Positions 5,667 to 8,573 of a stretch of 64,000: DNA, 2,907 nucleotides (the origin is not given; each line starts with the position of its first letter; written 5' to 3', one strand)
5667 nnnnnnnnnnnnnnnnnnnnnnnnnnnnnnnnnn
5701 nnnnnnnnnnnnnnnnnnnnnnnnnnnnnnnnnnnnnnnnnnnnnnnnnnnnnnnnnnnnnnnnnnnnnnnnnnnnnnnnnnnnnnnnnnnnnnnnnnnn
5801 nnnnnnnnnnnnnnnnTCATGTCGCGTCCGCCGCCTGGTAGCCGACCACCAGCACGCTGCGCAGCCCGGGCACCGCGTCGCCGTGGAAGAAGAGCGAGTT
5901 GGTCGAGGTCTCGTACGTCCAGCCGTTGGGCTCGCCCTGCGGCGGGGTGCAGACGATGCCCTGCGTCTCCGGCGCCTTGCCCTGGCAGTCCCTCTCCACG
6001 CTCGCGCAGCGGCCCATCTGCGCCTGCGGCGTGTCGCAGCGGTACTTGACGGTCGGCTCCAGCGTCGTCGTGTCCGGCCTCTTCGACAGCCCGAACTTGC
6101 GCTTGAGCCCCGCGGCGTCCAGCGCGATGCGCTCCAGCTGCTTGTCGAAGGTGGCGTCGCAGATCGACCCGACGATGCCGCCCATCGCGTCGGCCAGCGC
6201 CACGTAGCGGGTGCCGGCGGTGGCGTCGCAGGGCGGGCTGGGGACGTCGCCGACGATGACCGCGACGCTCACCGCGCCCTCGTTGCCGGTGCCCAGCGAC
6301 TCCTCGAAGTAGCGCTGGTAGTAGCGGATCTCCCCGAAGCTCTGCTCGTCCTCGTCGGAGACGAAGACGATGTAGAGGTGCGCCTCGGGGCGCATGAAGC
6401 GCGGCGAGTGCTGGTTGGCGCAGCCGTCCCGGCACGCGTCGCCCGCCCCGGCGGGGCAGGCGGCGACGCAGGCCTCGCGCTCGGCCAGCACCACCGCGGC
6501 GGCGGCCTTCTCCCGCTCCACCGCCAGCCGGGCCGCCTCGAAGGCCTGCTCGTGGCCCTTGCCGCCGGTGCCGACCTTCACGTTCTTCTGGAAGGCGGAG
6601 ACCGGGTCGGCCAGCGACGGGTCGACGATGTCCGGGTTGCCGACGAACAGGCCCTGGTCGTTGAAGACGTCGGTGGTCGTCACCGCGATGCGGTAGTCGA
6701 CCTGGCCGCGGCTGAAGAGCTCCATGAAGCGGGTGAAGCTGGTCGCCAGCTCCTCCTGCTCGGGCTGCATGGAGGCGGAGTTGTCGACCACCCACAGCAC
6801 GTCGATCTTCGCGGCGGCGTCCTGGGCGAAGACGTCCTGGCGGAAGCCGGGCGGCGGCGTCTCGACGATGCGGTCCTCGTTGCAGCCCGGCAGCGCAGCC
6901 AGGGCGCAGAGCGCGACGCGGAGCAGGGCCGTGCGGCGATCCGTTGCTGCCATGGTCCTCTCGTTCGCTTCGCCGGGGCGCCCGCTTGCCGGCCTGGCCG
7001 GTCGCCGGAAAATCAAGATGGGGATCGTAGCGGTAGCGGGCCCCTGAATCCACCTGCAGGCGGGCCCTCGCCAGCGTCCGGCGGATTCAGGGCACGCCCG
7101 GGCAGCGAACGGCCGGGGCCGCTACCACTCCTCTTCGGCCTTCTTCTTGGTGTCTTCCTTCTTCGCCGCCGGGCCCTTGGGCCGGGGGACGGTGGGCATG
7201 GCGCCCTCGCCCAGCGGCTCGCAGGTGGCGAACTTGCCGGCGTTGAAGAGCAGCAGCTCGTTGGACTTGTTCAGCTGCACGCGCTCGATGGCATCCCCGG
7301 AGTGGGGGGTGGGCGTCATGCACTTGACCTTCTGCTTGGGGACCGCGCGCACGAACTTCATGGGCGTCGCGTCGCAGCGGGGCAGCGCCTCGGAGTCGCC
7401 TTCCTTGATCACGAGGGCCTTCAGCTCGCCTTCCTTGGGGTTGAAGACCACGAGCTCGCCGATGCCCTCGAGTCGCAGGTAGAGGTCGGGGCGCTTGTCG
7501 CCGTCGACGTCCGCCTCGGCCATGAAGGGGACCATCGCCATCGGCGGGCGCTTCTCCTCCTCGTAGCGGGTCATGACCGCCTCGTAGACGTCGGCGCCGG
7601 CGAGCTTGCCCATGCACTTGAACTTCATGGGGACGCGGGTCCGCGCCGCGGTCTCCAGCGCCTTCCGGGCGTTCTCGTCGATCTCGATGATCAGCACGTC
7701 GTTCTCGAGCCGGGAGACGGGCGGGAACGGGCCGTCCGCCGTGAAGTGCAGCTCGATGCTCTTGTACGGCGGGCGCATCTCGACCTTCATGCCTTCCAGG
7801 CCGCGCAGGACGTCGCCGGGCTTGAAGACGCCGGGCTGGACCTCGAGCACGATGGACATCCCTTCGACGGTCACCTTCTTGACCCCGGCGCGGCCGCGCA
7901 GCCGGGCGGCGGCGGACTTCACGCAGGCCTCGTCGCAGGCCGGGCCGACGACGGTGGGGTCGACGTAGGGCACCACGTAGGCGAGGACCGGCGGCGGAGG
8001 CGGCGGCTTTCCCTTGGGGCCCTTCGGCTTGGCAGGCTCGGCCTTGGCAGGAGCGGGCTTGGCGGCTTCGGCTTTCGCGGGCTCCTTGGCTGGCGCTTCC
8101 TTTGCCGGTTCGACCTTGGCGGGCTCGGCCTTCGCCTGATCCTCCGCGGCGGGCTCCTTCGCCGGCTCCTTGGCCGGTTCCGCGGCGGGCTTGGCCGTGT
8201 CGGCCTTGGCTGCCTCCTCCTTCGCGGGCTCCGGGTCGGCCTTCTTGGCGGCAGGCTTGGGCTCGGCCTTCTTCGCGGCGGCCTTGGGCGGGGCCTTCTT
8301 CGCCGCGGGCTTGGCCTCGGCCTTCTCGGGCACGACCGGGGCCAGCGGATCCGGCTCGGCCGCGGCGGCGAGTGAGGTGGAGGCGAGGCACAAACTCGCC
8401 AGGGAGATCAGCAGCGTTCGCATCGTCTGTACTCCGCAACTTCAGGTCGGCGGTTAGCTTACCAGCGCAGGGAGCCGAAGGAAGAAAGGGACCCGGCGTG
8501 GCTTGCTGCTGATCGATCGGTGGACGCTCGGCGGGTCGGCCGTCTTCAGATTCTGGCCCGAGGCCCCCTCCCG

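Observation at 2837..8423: Tightly coupled minus-strand operon of secreted proteins: VWA lipoprotein, Ig-like/PKD lipoprotein and Cys-rich/PPC lipoprotein linked by ATGA/TGATG overlaps, flanked by an AKP-rich secreted protein and an IPT/TIG giant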

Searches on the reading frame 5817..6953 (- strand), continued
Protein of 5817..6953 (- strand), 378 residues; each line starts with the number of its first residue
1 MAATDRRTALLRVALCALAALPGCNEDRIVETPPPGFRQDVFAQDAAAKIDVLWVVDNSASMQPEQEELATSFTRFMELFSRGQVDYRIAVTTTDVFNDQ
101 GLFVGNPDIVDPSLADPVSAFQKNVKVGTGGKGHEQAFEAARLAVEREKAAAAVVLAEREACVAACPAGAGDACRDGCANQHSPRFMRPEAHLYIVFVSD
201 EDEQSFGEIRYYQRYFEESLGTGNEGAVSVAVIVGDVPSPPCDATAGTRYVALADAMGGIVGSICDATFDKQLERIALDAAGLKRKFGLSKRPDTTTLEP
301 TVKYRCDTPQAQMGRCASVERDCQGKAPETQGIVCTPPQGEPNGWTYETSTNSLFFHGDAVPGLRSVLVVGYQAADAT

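Call 66: search_protein_families(library=pfam, proteins=[P0281, P0285, P0255, P0260, P0263, P0268, P0283, P0295], max_evalue=0.001)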
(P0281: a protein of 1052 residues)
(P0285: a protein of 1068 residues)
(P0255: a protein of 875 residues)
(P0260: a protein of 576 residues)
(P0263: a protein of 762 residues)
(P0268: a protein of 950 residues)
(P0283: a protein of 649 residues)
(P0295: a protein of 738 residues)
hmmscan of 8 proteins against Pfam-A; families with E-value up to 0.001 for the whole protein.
P0281 (1052 aa): 9 families
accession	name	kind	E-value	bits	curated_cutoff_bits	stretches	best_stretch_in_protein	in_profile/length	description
PF15780.11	ASH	-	8.2e-31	106.5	27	2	258-346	12-98/98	Abnormal spindle-like microcephaly-assoc'd, ASPM-SPD-2-Hydin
PF22544.2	HYDIN_VesB_CFA65-like_Ig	-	5.2e-30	104.1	25.5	1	252-352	2-99/100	HYDIN/CFA65/VesB-like, Ig-like domain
PF22073.2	Cep192_D4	-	7.5e-27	94.2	35.5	2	253-352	4-109/112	Cep192 domain 4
PF12371.14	TMEM131_like_N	-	5.2e-11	43.1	28.8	0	254-330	2-76/84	Transmembrane protein 131-like N-terminal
PF07610.17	DUF1573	-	5.6e-10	39.6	26.1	0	254-344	2-89/98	Protein of unknown function (DUF1573)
PF14874.12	PapD-like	-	1.4e-06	28.8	27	0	252-281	3-32/102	Flagellar-associated PapD-like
PF22067.2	Cep192_D3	-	7.6e-06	26.4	27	0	268-352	16-97/99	Cep192 domain 3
PF24499.1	Ig_TMEM131L_4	-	2.3e-05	25.2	27.8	0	414-452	85-122/136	TMEM131L fourth Ig-like domain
PF22064.2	Cep192_D2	-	0.0001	23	27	0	482-505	14-37/154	Cep192 domain 2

P0285 (1068 aa): 8 families
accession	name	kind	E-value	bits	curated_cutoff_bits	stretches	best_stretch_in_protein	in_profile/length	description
PF22073.2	Cep192_D4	-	8.5e-31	106.9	35.5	2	38-139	2-108/112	Cep192 domain 4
PF22544.2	HYDIN_VesB_CFA65-like_Ig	-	2.2e-26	92.4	25.5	2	38-139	1-98/100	HYDIN/CFA65/VesB-like, Ig-like domain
PF15780.11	ASH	-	1.5e-22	80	27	1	38-129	1-93/98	Abnormal spindle-like microcephaly-assoc'd, ASPM-SPD-2-Hydin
PF07610.17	DUF1573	-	1.6e-13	50.9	26.1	0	45-132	6-89/98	Protein of unknown function (DUF1573)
PF07705.17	CARDB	-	5.5e-06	27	22.7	0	38-121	2-80/101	CARDB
PF24507.1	Ig_CFAP65_4th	-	1.6e-05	25.7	27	0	82-127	19-63/76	CFAP65, fourth Ig-like domain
PF24499.1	Ig_TMEM131L_4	-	2.1e-05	25.4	27.8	0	384-409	1-26/136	TMEM131L fourth Ig-like domain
PF22066.2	Cep192_D8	-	0.00081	20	33.5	0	41-134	7-94/101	Cep192 domain 8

P0255 (875 aa): 3 families
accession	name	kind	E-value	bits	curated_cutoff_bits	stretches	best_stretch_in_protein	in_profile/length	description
PF13519.12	VWA_2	-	1.3e-09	39.1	27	0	315-438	2-105/107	von Willebrand factor type A domain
PF09343.15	DUF2460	-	1.8e-05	24.7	30.4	0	828-870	130-172/205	Conserved hypothetical protein 2217 (DUF2460)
PF00092.34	VWA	-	0.00018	22.2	23.8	0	610-744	3-125/174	von Willebrand factor type A domain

P0260 (576 aa): 2 families
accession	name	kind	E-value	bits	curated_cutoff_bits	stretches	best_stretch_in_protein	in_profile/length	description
PF09343.15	DUF2460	-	3e-07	30.5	30.4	0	249-296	127-173/205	Conserved hypothetical protein 2217 (DUF2460)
PF13519.12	VWA_2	-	0.00014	22.9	27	0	44-115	2-72/107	von Willebrand factor type A domain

P0263 (762 aa): 8 families
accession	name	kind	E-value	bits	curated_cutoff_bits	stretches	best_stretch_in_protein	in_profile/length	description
PF22544.2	HYDIN_VesB_CFA65-like_Ig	-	2.8e-09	37.5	25.5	1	376-477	1-99/100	HYDIN/CFA65/VesB-like, Ig-like domain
PF22073.2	Cep192_D4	-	7.5e-07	29.8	35.5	0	4-83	16-103/112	Cep192 domain 4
PF15780.11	ASH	-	9.1e-07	29.4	27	0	383-460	12-85/98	Abnormal spindle-like microcephaly-assoc'd, ASPM-SPD-2-Hydin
PF00092.34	VWA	-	1.7e-06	28.8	23.8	0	498-542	1-46/174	von Willebrand factor type A domain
PF00362.24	Integrin_beta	-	7.5e-06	26.3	24.8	0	109-149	7-47/248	Integrin beta chain VWA domain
PF13519.12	VWA_2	-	5.5e-05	24.2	27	0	499-544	1-48/107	von Willebrand factor type A domain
PF07705.17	CARDB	-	0.00012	22.7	22.7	0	6-68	17-77/101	CARDB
PF07610.17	DUF1573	-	0.00018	21.9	26.1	0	385-477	8-96/98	Protein of unknown function (DUF1573)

P0268 (950 aa): 3 families
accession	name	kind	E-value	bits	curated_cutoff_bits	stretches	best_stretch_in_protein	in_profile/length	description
PF11617.13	Cu-binding_MopE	-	1.8e-59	198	27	8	60-86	1-27/30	Putative metal-binding motif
PF09343.15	DUF2460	-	1.4e-07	31.7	30.4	0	899-947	126-173/205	Conserved hypothetical protein 2217 (DUF2460)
PF00092.34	VWA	-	4.8e-06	27.3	23.8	0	692-831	1-130/174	von Willebrand factor type A domain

P0283 (649 aa): 3 families
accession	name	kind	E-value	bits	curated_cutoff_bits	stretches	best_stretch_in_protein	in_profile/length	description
PF22544.2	HYDIN_VesB_CFA65-like_Ig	-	3.4e-08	34.1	25.5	0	73-110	2-39/100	HYDIN/CFA65/VesB-like, Ig-like domain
PF22073.2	Cep192_D4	-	7e-06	26.7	35.5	0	289-333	65-111/112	Cep192 domain 4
PF15780.11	ASH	-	0.00077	20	27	0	57-115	37-91/98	Abnormal spindle-like microcephaly-assoc'd, ASPM-SPD-2-Hydin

P0295 (738 aa): 4 families
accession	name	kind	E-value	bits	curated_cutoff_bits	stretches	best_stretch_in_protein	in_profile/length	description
PF22073.2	Cep192_D4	-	9.3e-09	35.9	35.5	1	308-414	10-111/112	Cep192 domain 4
PF22544.2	HYDIN_VesB_CFA65-like_Ig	-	1.2e-07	32.3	25.5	0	33-108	2-71/100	HYDIN/CFA65/VesB-like, Ig-like domain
PF15780.11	ASH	-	4.3e-06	27.3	27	0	33-110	2-77/98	Abnormal spindle-like microcephaly-assoc'd, ASPM-SPD-2-Hydin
PF07610.17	DUF1573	-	7.3e-06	26.4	26.1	0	152-196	4-48/98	Protein of unknown function (DUF1573)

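Call 68: list_cluster_members(proteins=[P0281, P0285, P0279, P0308, P0327, P0255, P0268, P0288, P0329, P0242])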
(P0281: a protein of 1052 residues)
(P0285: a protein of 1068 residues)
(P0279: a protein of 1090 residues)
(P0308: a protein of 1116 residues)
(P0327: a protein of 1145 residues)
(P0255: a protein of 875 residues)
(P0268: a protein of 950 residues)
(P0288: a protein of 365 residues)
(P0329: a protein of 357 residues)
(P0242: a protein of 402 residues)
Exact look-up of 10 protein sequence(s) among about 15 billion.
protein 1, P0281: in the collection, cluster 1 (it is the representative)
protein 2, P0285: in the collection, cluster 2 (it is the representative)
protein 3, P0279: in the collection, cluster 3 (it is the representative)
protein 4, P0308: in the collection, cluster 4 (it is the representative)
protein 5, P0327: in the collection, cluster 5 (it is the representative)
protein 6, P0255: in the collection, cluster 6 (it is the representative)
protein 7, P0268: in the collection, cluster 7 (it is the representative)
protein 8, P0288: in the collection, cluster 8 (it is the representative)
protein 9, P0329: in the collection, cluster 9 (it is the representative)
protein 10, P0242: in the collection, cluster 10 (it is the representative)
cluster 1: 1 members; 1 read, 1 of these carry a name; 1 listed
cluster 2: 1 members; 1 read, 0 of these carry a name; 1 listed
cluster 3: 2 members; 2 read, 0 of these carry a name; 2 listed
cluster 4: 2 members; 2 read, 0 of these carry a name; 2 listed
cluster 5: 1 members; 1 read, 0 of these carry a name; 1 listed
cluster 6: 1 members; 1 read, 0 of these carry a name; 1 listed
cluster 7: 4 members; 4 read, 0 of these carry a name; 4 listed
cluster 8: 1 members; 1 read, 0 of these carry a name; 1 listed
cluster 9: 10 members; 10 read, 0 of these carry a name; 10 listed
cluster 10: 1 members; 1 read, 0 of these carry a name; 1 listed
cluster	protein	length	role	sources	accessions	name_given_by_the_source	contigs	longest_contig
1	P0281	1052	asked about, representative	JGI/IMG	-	hypothetical protein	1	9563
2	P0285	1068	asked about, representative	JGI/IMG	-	-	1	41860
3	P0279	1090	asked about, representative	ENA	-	-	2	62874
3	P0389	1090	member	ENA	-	-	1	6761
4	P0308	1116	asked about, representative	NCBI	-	-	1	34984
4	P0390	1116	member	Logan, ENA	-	-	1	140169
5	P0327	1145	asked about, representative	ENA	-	-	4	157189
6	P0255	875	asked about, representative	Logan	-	-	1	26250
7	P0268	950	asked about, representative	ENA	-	-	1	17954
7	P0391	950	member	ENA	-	-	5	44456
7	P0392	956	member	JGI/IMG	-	-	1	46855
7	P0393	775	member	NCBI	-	-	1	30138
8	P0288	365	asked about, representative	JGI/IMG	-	-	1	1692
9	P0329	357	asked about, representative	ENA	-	-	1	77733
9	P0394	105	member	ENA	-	-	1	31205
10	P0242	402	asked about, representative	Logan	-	-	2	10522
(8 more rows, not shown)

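Call 72: find_homologous_proteins(query=P0281)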
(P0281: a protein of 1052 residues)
Query P0281 (1052 aa): 37 proteins with E <= 0.001 among 8000 candidates.
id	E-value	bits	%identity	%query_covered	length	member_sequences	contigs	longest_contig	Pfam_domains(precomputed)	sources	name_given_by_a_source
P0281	0.0e+0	2352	100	100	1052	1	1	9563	PF22073.3,PF15780.12,PF07610.18,PF14874.13,PF22067.3,PF24499.2,PF12371.15,PF22544.3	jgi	jgi:hypothetical protein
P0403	0.0e+0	1969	82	100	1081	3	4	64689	PF22073.3,PF15780.12,PF07610.18,PF07705.18,PF12371.15,PF22544.3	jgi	jgi:hypothetical protein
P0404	3.4e-257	874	69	56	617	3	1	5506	PF22073.3,PF15780.12,PF07610.18,PF14874.13,PF22067.3,PF12371.15,PF22544.3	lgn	-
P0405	5.4e-110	387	30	98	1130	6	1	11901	PF22073.3,PF15780.12,PF00932.26,PF22544.3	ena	-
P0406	3.4e-101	358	37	40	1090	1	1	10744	PF22073.3,PF15780.12,PF07610.18,PF14874.13,PF22067.3,PF22544.3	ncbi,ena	-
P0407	7.2e-79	284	28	97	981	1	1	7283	PF24771.4,PF07610.18,PF25249.1,PF25248.1,PF22067.3,PF24507.2,PF22544.3,PF22073.3,PF15780.12,PF22064.3,PF24798.3,PF14874.13,PF22066.3,PF24770.2,PF07705.18,PF12371.15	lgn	-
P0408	2.9e-72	262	28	97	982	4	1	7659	PF24771.4,PF07610.18,PF25249.1,PF25248.1,PF22067.3,PF24507.2,PF22544.3,PF22073.3,PF15780.12,PF22064.3,PF24798.3,PF14874.13,PF22066.3,PF26015.1,PF24770.2,PF12371.15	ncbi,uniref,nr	ncbi:choice-of-anchor D domain-containing protein [Corallococcus llansteffanensis]|uniref:Choice-of-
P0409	4.5e-72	262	29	99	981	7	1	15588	PF24771.4,PF07610.18,PF25249.1,PF22067.3,PF24507.2,PF22544.3,PF22073.3,PF15780.12,PF22064.3,PF24798.3,PF14874.13,PF22066.3,PF26015.1,PF07705.18,PF12371.15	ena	-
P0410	9.1e-67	244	27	69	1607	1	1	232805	PF24771.4,PF21633.4,PF07610.18,PF00932.26,PF21310.4,PF25248.1,PF22067.3,PF24507.2,PF24499.2,PF24501.2,PF22544.3,PF22073.3,PF15780.12,PF22076.3,PF24798.3,PF14874.13,PF22066.3,PF26015.1,PF07705.18,PF24291.2,PF12371.15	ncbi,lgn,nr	ncbi:MAG TPA: choice-of-anchor D domain-containing protein [Kofleriaceae bacterium]|nr:choice-of-anc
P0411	2.1e-63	233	28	100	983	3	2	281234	PF24771.4,PF07610.18,PF25249.1,PF25248.1,PF22067.3,PF24507.2,PF22544.3,PF22073.3,PF15780.12,PF22064.3,PF24798.3,PF14874.13,PF22066.3,PF26015.1,PF24770.2,PF07705.18,PF12371.15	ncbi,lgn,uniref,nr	ncbi:choice-of-anchor D domain-containing protein [Corallococcus sp. ZKHCc1 1396]|uniref:Choice-of-a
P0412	9.6e-62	227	24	69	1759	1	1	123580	PF22060.3,PF24771.4,PF07610.18,PF00932.26,PF21310.4,PF25248.1,PF22067.3,PF24507.2,PF13620.13,PF24499.2,PF22544.3,PF00630.26,PF22073.3,PF15780.12,PF22064.3,PF24798.3,PF14874.13,PF22066.3,PF24770.2,PF07705.18,PF12371.15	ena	-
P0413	2.5e-51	193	27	77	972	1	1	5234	PF22073.3,PF15780.12,PF07610.18,PF14874.13,PF12371.15,PF22544.3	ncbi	-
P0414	2.1e-49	187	29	50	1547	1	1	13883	PF22065.3,PF24771.4,PF21633.4,PF07610.18,PF01833.31,PF23643.2,PF21310.4,PF25248.1,PF22067.3,PF24507.2,PF24501.2,PF22544.3,PF22073.3,PF15780.12,PF22064.3,PF24798.3,PF14874.13,PF22066.3,PF24770.2,PF24291.2,PF12371.15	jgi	jgi:Abnormal spindle-like microcephaly-assoc'd, ASPM-SPD-2-Hydin/HYDIN/CFA65/VesB-like, Ig-like doma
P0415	4.9e-46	175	27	80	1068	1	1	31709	PF22073.3,PF15780.12,PF07610.18,PF14874.13,PF22544.3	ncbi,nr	ncbi:MAG: choice-of-anchor D domain-containing protein [Myxococcaceae bacterium]|nr:choice-of-anchor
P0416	8.2e-46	175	24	57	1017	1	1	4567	PF24771.4,PF21633.4,PF07610.18,PF21310.4,PF22067.3,PF24507.2,PF13620.13,PF22544.3,PF22073.3,PF13715.13,PF15780.12,PF22064.3,PF24798.3,PF14874.13,PF24770.2,PF07705.18,PF24291.2,PF12371.15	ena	-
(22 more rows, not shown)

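Call 73: search_protein_families(library=padloc, proteins=[window:5817-6953:-], max_evalue=0.001)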
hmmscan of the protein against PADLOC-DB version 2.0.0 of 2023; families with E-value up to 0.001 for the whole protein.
window:5817-6953:- (378 aa): 0 families

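Call 76: find_encoding_contigs(protein=P0411, flank=10000, max_places=2)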
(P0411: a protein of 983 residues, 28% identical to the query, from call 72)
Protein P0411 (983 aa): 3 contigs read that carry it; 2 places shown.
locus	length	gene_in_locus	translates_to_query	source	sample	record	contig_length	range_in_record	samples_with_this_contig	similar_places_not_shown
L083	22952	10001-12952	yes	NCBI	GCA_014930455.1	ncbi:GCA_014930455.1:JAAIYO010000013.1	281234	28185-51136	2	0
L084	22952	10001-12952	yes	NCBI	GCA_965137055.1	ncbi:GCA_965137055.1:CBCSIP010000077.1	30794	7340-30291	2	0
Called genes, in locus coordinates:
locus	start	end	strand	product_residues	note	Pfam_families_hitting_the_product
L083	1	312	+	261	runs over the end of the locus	PF02353:CMAS (weak), PF01209:Ubie_methyltran, PF13489:Methyltransf_23, PF01728:FtsJ, PF13847:Methyltransf_31, PF08241:Methyltransf_11, PF08242:Methyltransf_12, PF13649:Methyltransf_25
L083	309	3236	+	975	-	PF00512:HisKA, PF02518:HATPase_c, PF13581:HATPase_c_2 (faint), PF13589:HATPase_c_3 (faint), PF00072:Response_reg, PF00512:HisKA (weak), PF02518:HATPase_c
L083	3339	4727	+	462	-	PF07690:MFS_1, PF00854:PTR2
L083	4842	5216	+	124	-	-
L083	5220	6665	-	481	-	PF07690:MFS_1, PF00854:PTR2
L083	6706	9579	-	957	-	PF00005:ABC_tran (faint), PF02463:SMC_N (faint), PF03193:RsgA_GTPase (faint), PF13191:AAA_16 (faint), PF13304:AAA_21 (faint), PF13555:AAA_29 (faint), PF17760:UvrA_inter, PF17755:UvrA_DNA-bind, +1 more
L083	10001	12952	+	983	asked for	PF15780:ASH (weak), PF12371:TMEM131_like_N, PF15780:ASH (weak), PF22073:Cep192_D4, PF22544:HYDIN_VesB_CFA65-like_Ig (weak), PF12371:TMEM131_like_N (weak), PF15780:ASH (weak), PF22544:HYDIN_VesB_CFA65-like_Ig, +13 more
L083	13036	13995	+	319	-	PF00149:Metallophos, PF12850:Metallophos_2 (faint)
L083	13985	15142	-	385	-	PF00072:Response_reg, PF00512:HisKA, PF02518:HATPase_c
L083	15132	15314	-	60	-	-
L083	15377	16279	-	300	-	PF01569:PAP2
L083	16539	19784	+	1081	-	PF12705:PDDEXK_1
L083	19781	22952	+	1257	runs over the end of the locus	PF00580:UvrD-helicase, PF13245:AAA_19, PF13361:UvrD_C, PF13538:UvrD_C_2 (faint)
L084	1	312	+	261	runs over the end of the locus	PF02353:CMAS (weak), PF01209:Ubie_methyltran, PF13489:Methyltransf_23, PF01728:FtsJ, PF13847:Methyltransf_31, PF08241:Methyltransf_11, PF08242:Methyltransf_12, PF13649:Methyltransf_25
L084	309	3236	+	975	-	PF00512:HisKA, PF02518:HATPase_c, PF13581:HATPase_c_2 (faint), PF13589:HATPase_c_3 (faint), PF00072:Response_reg, PF00512:HisKA (weak), PF02518:HATPase_c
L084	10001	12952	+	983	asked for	PF15780:ASH (weak), PF12371:TMEM131_like_N, PF15780:ASH (weak), PF22073:Cep192_D4, PF22544:HYDIN_VesB_CFA65-like_Ig (weak), PF12371:TMEM131_like_N (weak), PF15780:ASH (weak), PF22544:HYDIN_VesB_CFA65-like_Ig, +13 more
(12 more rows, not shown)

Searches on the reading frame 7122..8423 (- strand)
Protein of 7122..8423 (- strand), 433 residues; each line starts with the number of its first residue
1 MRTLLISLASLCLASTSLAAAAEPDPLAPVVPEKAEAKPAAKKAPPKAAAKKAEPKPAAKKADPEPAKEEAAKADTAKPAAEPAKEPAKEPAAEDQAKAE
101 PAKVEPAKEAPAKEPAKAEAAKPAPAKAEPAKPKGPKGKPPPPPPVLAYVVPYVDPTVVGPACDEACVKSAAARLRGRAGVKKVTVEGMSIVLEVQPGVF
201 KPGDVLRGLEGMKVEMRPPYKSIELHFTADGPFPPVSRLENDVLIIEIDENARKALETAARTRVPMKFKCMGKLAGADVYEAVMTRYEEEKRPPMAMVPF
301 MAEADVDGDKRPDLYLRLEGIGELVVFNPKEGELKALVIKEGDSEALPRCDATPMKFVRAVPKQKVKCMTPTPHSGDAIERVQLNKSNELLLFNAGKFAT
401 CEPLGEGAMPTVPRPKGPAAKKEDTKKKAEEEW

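Call 7: search_protein_families(library=pfam, proteins=[window:7122-8423:-], max_evalue=0.01)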
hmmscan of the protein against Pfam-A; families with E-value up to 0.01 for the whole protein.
window:7122-8423:- (433 aa): 0 families

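Call 8: search_protein_families(library=ncbifam, proteins=[window:7122-8423:-], max_evalue=0.01)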
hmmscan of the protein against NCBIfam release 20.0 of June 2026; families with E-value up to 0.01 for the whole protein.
window:7122-8423:- (433 aa): 0 families

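Call 54: search_solved_structures(query=window:7122-8423:-, max_evalue=0.1)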
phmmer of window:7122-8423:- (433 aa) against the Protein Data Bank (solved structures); distinct sequences matched with E-value up to 0.1: 0.

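Call 73: search_protein_families(library=padloc, proteins=[window:7122-8423:-], max_evalue=0.001)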
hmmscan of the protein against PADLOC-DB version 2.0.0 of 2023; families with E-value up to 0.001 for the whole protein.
window:7122-8423:- (433 aa): 0 families
